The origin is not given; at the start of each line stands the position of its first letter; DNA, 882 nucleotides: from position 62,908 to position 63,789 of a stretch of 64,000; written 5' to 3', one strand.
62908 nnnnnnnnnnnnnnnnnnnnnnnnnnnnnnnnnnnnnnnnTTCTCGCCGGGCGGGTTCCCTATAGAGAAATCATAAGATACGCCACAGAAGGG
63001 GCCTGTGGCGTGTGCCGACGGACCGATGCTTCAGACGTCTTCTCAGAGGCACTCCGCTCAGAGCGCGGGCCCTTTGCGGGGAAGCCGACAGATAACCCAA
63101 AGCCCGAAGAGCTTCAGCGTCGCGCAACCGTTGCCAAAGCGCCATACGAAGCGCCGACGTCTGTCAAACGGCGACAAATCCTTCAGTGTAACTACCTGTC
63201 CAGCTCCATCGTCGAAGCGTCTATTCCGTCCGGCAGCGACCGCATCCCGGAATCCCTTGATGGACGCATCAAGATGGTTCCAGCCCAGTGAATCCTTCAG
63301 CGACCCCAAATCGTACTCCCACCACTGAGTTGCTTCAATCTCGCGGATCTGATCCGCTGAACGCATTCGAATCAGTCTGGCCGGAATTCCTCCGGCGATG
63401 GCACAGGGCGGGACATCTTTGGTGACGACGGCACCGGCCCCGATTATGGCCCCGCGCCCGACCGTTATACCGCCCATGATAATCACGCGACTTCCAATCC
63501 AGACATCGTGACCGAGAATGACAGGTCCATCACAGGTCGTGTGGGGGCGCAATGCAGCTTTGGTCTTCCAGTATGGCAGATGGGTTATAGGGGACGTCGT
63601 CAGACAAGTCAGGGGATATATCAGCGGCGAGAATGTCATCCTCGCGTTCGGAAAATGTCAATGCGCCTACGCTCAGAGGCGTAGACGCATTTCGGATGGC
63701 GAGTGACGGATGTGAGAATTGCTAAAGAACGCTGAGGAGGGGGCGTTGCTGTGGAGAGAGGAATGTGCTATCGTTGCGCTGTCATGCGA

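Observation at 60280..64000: Low-GC islet with glycan-modification genes in different stages of decay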

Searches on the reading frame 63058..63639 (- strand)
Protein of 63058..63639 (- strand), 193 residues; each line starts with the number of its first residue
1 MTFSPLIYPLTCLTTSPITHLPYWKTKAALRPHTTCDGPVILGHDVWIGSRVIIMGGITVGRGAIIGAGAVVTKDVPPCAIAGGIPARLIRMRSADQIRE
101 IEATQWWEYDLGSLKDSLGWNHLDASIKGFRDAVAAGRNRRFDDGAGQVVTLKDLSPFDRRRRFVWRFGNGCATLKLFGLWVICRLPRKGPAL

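Call 6: search_protein_families(library=pfam, proteins=[window:63058-63639:-], max_evalue=0.1)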
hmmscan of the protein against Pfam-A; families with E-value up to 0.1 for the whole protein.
window:63058-63639:- (193 aa): 2 families
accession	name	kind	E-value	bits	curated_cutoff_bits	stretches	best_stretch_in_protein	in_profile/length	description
PF00132.30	Hexapep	-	3e-09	36.6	27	1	40-74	2-36/36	Bacterial transferase hexapeptide (six repeats)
PF14602.12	Hexapep_2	-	2e-08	34.2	27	1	39-74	1-34/34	Hexapeptide repeat of succinyl-transferase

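Call 7: search_protein_families(library=ncbifam, proteins=[window:63058-63639:-], max_evalue=0.1)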
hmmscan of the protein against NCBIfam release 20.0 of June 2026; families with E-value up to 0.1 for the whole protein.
window:63058-63639:- (193 aa): 47 families (the best 25 are shown)
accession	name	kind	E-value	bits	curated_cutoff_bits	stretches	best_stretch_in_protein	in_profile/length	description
TIGR03308.1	phn_thr-fam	hypoth_equivalog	1.1e-25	90.7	201.65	1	39-118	108-188/204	phosphonate metabolim protein, transferase hexapeptide repeat family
NF000311.1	Vat_ABCDEFH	equivalog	3e-23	82.4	300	1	24-117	95-189/201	Vat family streptogramin A O-acetyltransferase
NF000490.1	chloram_CatB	equivalog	2.2e-22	79.4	350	1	37-118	108-190/210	type B chloramphenicol O-acetyltransferase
NF033468.1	stregram_VatI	exception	2.1e-21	76.6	415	1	34-118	107-192/208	streptogramin A O-acetyltransferase Vat(I)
NF000101.1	stregram_VatA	exception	2.6e-19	69.8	450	1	36-118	115-198/219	streptogramin A O-acetyltransferase Vat(A)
NF000147.1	stregram_VatF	exception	1.2e-18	67.5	400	1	23-116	104-198/221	streptogramin A O-acetyltransferase Vat(F)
NF000504.1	stregram_VatH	exception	8.6e-18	65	475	1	36-116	114-195/216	streptogramin A O-acetyltransferase Vat(H)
NF000097.1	stregram_VatC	exception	3.1e-17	63.2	425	1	37-117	116-197/212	streptogramin A O-acetyltransferase Vat(C)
NF000111.1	stregram_VatD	exception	9.7e-17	61.4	400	1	35-119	109-194/209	streptogramin A O-acetyltransferase Vat(D)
NF007076.0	PRK09527.1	equivalog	1e-16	61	347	1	38-92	130-184/203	galactoside O-acetyltransferase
NF000020.1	stregram_VatE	exception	8.7e-16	58.2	450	1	36-112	112-189/214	streptogramin A O-acetyltransferase Vat(E)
NF007240.0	PRK09677.1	equivalog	1.7e-14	53.8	243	1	38-95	129-186/192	putative lipopolysaccharide biosynthesis O-acetyl transferase WbbJ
TIGR03532.1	DapD_Ac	equivalog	1.8e-14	53.9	231.75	1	38-94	159-215/231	2,3,4,5-tetrahydropyridine-2,6-dicarboxylate N-acetyltransferase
NF007499.0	PRK10092.1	equivalog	2e-14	53.8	314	1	38-91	128-181/183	maltose O-acetyltransferase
TIGR03570.1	NeuD_NnaD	subfamily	3.7e-14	52.8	160.8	1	28-88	142-202/202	NeuD/PglB/VioB family sugar acetyltransferase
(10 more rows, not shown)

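Call 23: find_homologous_proteins(query=window:63058-63639:-, max_evalue=0.00001)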
Query window:63058-63639:- (193 aa): 2471 proteins with E <= 0.00001 among 3326 candidates; the best 120 are listed.
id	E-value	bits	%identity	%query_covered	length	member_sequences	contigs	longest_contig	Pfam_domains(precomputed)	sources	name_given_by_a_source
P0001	3.3e-129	447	99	100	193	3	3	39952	PF14602.13,PF00132.31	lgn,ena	-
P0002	2.3e-104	365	86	97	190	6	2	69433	PF14602.13,PF00132.31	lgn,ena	-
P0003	1.6e-44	170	45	97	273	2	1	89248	PF14602.13,PF00132.31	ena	-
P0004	4.0e-43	165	48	95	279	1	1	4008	PF00132.31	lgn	-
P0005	5.9e-40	155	42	96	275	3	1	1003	PF14602.13,PF00132.31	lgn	-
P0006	1.4e-36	144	42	96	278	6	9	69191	PF14602.13,PF00132.31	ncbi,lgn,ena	-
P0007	6.0e-29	119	39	91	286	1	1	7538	PF14602.13,PF00132.31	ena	-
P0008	1.0e-27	115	47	72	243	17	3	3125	PF14602.13,PF00132.31,PF25084.2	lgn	-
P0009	5.7e-27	113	42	78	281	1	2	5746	PF14602.13,PF00132.31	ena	-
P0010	7.3e-27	112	45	74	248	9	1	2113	PF14602.13,PF00132.31,PF25084.2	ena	-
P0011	2.4e-26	111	46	72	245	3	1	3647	PF14602.13,PF00132.31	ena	-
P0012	5.5e-26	109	44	72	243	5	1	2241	PF14602.13,PF00132.31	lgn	-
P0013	3.9e-25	107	49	58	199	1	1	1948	PF14602.13,PF00132.31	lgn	-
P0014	1.1e-24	105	34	91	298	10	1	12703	PF14602.13,PF00132.31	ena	-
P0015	2.6e-24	104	45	58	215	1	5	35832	PF14602.13,PF00132.31,PF25087.2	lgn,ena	-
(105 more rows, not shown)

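Call 26: find_encoding_contigs(protein=P0002, flank=10000, max_places=4)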
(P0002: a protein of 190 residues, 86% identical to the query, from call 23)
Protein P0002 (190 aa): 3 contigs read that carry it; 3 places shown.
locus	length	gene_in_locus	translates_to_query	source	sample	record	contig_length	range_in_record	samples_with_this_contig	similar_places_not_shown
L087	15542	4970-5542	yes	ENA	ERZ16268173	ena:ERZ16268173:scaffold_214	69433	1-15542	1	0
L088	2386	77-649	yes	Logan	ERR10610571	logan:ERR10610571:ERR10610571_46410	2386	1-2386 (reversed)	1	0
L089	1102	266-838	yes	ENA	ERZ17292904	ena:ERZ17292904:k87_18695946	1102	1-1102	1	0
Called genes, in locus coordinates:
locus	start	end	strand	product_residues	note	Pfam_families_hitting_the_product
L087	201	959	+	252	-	-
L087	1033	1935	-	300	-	PF01522:Polysacc_deac_1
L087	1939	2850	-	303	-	-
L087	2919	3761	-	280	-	PF03065:Glyco_hydro_57 (weak), PF01522:Polysacc_deac_1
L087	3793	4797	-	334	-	PF00535:Glycos_transf_2, PF10111:Glyco_tranf_2_2, PF13641:Glyco_tranf_2_3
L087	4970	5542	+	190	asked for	PF00132:Hexapep, PF14602:Hexapep_2 (weak)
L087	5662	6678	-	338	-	PF13641:Glyco_tranf_2_3, PF00535:Glycos_transf_2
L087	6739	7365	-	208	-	-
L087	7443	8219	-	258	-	PF08795:DUF1796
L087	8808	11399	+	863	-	PF00521:DNA_topoisoIV, PF03989:DNA_gyraseA_C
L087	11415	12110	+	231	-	PF00149:Metallophos (weak)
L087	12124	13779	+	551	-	PF02463:SMC_N (faint), PF13476:AAA_23 (faint), PF00005:ABC_tran, PF13304:AAA_21 (faint), PF13555:AAA_29 (faint), PF13166:AAA_13 (faint), PF12848:ABC_tran_Xtn, PF00005:ABC_tran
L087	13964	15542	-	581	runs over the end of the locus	PF02690:Na_Pi_cotrans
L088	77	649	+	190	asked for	PF00132:Hexapep, PF14602:Hexapep_2 (weak)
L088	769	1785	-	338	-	PF13641:Glyco_tranf_2_3, PF00535:Glycos_transf_2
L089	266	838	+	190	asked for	PF00132:Hexapep, PF14602:Hexapep_2 (weak)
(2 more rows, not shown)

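Call 47: search_protein_families(library=pfam, proteins=[L087:3793-4797:-, L087:1939-2850:-, L087:201-959:+], max_evalue=0.01)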
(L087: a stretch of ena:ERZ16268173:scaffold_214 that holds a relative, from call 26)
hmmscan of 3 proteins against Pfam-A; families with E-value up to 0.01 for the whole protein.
L087:3793-4797:- (334 aa): 4 families
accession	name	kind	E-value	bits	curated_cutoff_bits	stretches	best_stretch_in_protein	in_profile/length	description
PF00535.33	Glycos_transf_2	-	2.4e-34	119.1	23.3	1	3-118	1-118/168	Glycosyl transferase family 2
PF13641.12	Glyco_tranf_2_3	-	2.9e-13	50.8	27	1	3-111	4-119/230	Glycosyltransferase like family 2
PF10111.15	Glyco_tranf_2_2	-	1.6e-07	31.5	27.3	1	3-96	1-99/276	Glycosyltransferase like family 2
PF13704.12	Glyco_tranf_2_4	-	0.0012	19.8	27.5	1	12-92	4-85/98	Glycosyl transferase family 2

L087:1939-2850:- (303 aa): 0 families

L087:201-959:+ (252 aa): 0 families

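Call 70: find_encoding_contigs(protein=P0003, flank=6000, max_places=2)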
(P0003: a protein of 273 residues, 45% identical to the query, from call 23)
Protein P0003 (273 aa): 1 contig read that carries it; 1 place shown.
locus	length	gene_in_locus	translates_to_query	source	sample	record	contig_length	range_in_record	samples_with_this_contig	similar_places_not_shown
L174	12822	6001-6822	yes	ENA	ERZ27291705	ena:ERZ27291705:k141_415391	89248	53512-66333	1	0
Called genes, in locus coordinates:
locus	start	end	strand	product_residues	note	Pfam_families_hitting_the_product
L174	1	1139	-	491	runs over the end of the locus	PF00535:Glycos_transf_2, PF13641:Glyco_tranf_2_3, PF13302:Acetyltransf_3, PF00583:Acetyltransf_1, PF13523:Acetyltransf_8 (faint)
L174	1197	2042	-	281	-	PF01522:Polysacc_deac_1, PF03065:Glyco_hydro_57 (weak)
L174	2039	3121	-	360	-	PF20706:GT4-conflict, PF00534:Glycos_transf_1, PF13692:Glyco_trans_1_4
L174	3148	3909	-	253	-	PF08795:DUF1796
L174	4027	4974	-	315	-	PF00535:Glycos_transf_2, PF10111:Glyco_tranf_2_2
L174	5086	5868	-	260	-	PF08795:DUF1796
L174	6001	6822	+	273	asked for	PF00132:Hexapep, PF14602:Hexapep_2 (weak)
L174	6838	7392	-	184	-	PF00908:dTDP_sugar_isom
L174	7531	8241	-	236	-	-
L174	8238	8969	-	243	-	-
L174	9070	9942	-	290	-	PF18291:HU-HIG, PF00216:Bac_DNA_binding (weak)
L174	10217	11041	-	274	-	PF00535:Glycos_transf_2, PF13641:Glyco_tranf_2_3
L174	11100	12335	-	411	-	PF00535:Glycos_transf_2, PF13641:Glyco_tranf_2_3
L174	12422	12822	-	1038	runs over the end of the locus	PF04464:Glyphos_transf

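Call 71: find_encoding_contigs(protein=P0006, flank=6000, max_places=2)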
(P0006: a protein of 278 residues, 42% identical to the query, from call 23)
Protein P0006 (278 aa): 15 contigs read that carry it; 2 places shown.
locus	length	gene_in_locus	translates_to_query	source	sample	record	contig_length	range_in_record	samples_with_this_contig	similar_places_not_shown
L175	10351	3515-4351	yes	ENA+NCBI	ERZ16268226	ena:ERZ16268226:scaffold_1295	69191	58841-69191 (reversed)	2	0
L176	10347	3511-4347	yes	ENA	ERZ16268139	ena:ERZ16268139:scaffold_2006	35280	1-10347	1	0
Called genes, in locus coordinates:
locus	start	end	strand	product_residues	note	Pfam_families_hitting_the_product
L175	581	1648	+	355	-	-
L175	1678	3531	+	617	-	PF01501:Glyco_transf_8, PF00132:Hexapep, PF14602:Hexapep_2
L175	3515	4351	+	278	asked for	PF00132:Hexapep, PF14602:Hexapep_2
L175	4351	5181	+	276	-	PF01370:Epimerase, PF04321:RmlD_sub_bind (faint), PF16363:GDP_Man_Dehyd (faint)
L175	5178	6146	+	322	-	PF00535:Glycos_transf_2, PF10111:Glyco_tranf_2_2, PF13641:Glyco_tranf_2_3 (weak)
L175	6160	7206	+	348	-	PF01501:Glyco_transf_8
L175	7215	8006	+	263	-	PF01522:Polysacc_deac_1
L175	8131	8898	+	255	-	-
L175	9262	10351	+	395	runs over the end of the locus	PF13505:OMP_b-brl, PF00691:OmpA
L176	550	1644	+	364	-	-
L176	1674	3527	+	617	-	PF01501:Glyco_transf_8, PF00132:Hexapep, PF14602:Hexapep_2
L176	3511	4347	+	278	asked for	PF00132:Hexapep, PF14602:Hexapep_2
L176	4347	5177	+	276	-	PF01370:Epimerase, PF04321:RmlD_sub_bind (faint), PF16363:GDP_Man_Dehyd (faint)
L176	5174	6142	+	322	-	PF00535:Glycos_transf_2, PF10111:Glyco_tranf_2_2, PF13641:Glyco_tranf_2_3 (weak)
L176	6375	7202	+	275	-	PF01501:Glyco_transf_8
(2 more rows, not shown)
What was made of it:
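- Closest known: Xenobiotic acetyltransferases Vat / CatB. Different: Full-length relatives are embedded in glycan loci (calls 70, 71).
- The Vat and CatB scores are far below their cut-offs, and the relatives sit in glycan loci (calls 7, 70, 71).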
